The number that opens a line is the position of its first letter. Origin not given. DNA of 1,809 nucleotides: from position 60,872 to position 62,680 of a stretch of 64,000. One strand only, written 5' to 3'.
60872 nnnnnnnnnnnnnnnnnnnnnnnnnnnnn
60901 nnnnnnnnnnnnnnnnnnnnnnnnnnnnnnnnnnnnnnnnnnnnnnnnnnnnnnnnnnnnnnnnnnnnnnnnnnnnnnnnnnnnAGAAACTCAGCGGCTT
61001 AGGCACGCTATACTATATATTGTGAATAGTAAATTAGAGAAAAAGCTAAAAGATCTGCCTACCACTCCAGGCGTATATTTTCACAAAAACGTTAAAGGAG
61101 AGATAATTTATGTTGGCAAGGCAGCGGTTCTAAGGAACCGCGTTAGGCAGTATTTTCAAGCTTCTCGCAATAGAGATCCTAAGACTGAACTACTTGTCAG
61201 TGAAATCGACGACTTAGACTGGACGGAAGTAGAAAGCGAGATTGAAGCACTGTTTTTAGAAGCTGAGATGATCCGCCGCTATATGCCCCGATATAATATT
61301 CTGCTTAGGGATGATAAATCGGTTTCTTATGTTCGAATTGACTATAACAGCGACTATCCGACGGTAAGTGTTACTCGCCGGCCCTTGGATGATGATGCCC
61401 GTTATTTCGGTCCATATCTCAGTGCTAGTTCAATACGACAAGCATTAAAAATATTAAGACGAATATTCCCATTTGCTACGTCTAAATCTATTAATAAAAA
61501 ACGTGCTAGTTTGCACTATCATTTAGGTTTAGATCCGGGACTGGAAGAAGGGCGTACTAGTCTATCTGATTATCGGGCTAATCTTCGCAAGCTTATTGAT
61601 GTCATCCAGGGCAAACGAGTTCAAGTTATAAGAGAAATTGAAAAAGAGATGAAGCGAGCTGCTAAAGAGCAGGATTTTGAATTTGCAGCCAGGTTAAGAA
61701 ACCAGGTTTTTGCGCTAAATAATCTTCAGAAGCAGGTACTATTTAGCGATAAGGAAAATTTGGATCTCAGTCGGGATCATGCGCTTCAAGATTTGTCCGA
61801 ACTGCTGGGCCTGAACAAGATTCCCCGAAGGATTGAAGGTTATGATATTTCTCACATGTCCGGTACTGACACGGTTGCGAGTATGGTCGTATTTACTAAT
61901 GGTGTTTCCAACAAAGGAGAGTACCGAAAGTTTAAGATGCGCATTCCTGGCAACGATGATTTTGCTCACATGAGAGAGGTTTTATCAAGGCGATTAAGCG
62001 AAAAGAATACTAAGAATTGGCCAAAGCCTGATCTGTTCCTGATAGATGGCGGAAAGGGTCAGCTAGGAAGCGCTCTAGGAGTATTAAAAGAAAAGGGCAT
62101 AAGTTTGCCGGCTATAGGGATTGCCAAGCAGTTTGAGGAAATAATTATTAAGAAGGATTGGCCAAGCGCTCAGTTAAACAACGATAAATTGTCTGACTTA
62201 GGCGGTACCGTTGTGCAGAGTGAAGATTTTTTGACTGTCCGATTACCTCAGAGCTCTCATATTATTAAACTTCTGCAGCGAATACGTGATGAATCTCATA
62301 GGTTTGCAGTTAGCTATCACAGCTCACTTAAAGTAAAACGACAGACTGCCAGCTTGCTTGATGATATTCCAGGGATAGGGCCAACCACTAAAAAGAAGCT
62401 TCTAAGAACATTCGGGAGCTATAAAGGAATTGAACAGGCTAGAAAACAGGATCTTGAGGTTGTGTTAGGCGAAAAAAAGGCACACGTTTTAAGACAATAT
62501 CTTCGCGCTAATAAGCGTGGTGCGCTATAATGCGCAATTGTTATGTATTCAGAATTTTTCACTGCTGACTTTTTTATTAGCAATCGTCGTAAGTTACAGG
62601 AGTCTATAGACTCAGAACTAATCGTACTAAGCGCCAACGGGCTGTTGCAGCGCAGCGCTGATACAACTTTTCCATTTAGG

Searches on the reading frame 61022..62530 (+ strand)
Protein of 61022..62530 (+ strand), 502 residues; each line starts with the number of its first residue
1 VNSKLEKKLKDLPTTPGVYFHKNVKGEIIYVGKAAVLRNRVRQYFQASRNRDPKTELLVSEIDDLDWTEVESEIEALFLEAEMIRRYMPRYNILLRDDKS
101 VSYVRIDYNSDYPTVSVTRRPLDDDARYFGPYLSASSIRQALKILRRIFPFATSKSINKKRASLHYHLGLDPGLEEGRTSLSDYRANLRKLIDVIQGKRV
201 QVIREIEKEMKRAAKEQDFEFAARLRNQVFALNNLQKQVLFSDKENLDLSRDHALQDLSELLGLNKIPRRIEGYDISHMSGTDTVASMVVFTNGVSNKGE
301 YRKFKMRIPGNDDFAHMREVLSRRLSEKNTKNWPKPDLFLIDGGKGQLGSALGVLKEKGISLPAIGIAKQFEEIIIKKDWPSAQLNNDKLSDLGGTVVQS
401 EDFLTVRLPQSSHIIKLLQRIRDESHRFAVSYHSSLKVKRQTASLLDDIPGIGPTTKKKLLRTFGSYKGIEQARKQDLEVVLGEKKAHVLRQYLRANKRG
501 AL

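Call 19: find_related_loci(query=window:61022-62530:+, collection=genome_contigs, flank=10000)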
Query window:61022-62530:+ (502 aa) in genome_contigs; peptide patterns used: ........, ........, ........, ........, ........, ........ (x = any residue, [..] = any of these).
250 stretches matched a pattern; 185 encode a relative of the query (tblastn E <= 1e-3); the best 80 are kept; 80 distinct loci.
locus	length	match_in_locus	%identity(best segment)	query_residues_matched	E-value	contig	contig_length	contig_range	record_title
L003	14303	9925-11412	79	7-502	0e+0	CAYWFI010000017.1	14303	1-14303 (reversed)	MAG TPA_asm: uncultured Candidatus Saccharibacteria bacterium isolate SRP344714_co2_289 genome assembly, contig: NODE_11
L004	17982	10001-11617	71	1-502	0e+0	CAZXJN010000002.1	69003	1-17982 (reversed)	MAG TPA_asm: uncultured Candidatus Saccharibacteria bacterium isolate SRP144015_co1_17 genome assembly, contig: NODE_210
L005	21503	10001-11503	71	1-502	0e+0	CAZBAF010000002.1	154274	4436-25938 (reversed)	MAG TPA_asm: uncultured Candidatus Saccharibacteria bacterium isolate SRP144015_co1_11 genome assembly, contig: NODE_53_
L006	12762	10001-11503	71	1-502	0e+0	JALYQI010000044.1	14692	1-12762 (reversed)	MAG: bacterium isolate MDV bin59 SD1454-56_k127_1857114, whole genome shotgun sequence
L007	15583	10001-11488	72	1-498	0e+0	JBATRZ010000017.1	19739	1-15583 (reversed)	MAG: Candidatus Saccharimonadales bacterium isolate MFD10470_ilm_asm_bin33 k127_98181, whole genome shotgun sequence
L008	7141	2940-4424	71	3-498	0e+0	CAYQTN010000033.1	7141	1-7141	MAG TPA_asm: uncultured Candidatus Saccharibacteria bacterium isolate SRP319275_co1_160 genome assembly, contig: NODE_14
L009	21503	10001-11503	69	1-502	0e+0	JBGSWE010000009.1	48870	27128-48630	MAG: Candidatus Saccharimonadales bacterium isolate JTS-AC474 k141_217187, whole genome shotgun sequence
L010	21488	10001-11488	69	2-499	0e+0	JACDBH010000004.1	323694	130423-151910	MAG: Candidatus Saccharibacteria bacterium isolate MGR_bin277 SD2897-2912_k127_4239685, whole genome shotgun sequence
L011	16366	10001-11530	67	1-501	0e+0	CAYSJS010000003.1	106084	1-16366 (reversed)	MAG TPA_asm: uncultured Candidatus Saccharibacteria bacterium isolate SRP135725_co1_201 genome assembly, contig: NODE_93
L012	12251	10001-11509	67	1-499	0e+0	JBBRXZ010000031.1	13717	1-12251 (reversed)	MAG: Candidatus Saccharimonadales bacterium isolate La5_maxbin2.247 La5_maxbin2.247_K_527680_L_13717_cov_21.8979, whole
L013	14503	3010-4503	67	1-499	0e+0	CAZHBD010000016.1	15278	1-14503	MAG TPA_asm: uncultured Candidatus Saccharibacteria bacterium isolate SRP173033_co2_238 genome assembly, contig: NODE_17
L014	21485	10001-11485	67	1-494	0e+0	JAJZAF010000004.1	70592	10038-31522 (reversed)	MAG: bacterium isolate FK5.bin85 NODE_349_length_70592_cov_1.977393, whole genome shotgun sequence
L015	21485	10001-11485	66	1-494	0e+0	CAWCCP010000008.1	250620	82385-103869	MAG: uncultured bacterium isolate MFD04434.bin.2.42 genome assembly, contig: contig_57328, whole genome shotgun sequence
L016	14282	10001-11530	66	1-499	0e+0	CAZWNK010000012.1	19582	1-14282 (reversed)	MAG TPA_asm: uncultured Candidatus Saccharibacteria bacterium isolate SRP135725_co1_138 genome assembly, contig: NODE_35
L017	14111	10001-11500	65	1-501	0e+0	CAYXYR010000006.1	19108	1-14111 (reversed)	MAG TPA_asm: uncultured Candidatus Saccharibacteria bacterium isolate SRP135725_co3_632 genome assembly, contig: NODE_27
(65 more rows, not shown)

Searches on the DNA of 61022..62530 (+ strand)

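Call 90: search_rna_families(sources=[L067, L065, L029, L036, L074, L008, L049, L016], threshold=gathering)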
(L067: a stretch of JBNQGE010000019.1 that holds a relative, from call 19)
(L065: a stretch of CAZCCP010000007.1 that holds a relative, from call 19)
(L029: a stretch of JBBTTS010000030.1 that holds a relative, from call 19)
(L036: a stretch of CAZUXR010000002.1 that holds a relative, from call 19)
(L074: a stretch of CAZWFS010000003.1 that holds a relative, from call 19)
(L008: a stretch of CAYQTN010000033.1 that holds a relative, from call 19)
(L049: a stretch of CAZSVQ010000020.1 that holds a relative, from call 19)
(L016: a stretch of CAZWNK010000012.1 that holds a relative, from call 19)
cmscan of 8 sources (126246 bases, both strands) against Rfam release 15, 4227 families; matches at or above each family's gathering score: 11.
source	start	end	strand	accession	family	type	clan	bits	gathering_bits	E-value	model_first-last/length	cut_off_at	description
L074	19650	19723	+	RF00005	tRNA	Gene; tRNA;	CL00001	69.1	29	1.1e-12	1-71/71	no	tRNA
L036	17294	17377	-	RF00005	tRNA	Gene; tRNA;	CL00001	60.9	29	2e-10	1-71/71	no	tRNA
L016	14079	14161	+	RF00005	tRNA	Gene; tRNA;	CL00001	59.4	29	5.1e-10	1-71/71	no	tRNA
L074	17362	17444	-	RF00005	tRNA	Gene; tRNA;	CL00001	59.2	29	5.8e-10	1-71/71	no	tRNA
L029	11393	11476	-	RF00005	tRNA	Gene; tRNA;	CL00001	58.7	29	7.7e-10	1-71/71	no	tRNA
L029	14395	14468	+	RF00005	tRNA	Gene; tRNA;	CL00001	58.4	29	9.4e-10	1-71/71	no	tRNA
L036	14236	14319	-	RF00005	tRNA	Gene; tRNA;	CL00001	56.9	29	2.5e-09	1-71/71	no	tRNA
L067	18628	18711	-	RF00005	tRNA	Gene; tRNA;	CL00001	54.9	29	8.9e-09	1-71/71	no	tRNA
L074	19521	19604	+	RF00005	tRNA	Gene; tRNA;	CL00001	54.9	29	9e-09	1-71/71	no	tRNA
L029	13596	13679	-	RF00005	tRNA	Gene; tRNA;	CL00001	53.5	29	2.2e-08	1-71/71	no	tRNA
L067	20917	21000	+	RF00005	tRNA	Gene; tRNA;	CL00001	53.3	29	2.5e-08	1-71/71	no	tRNA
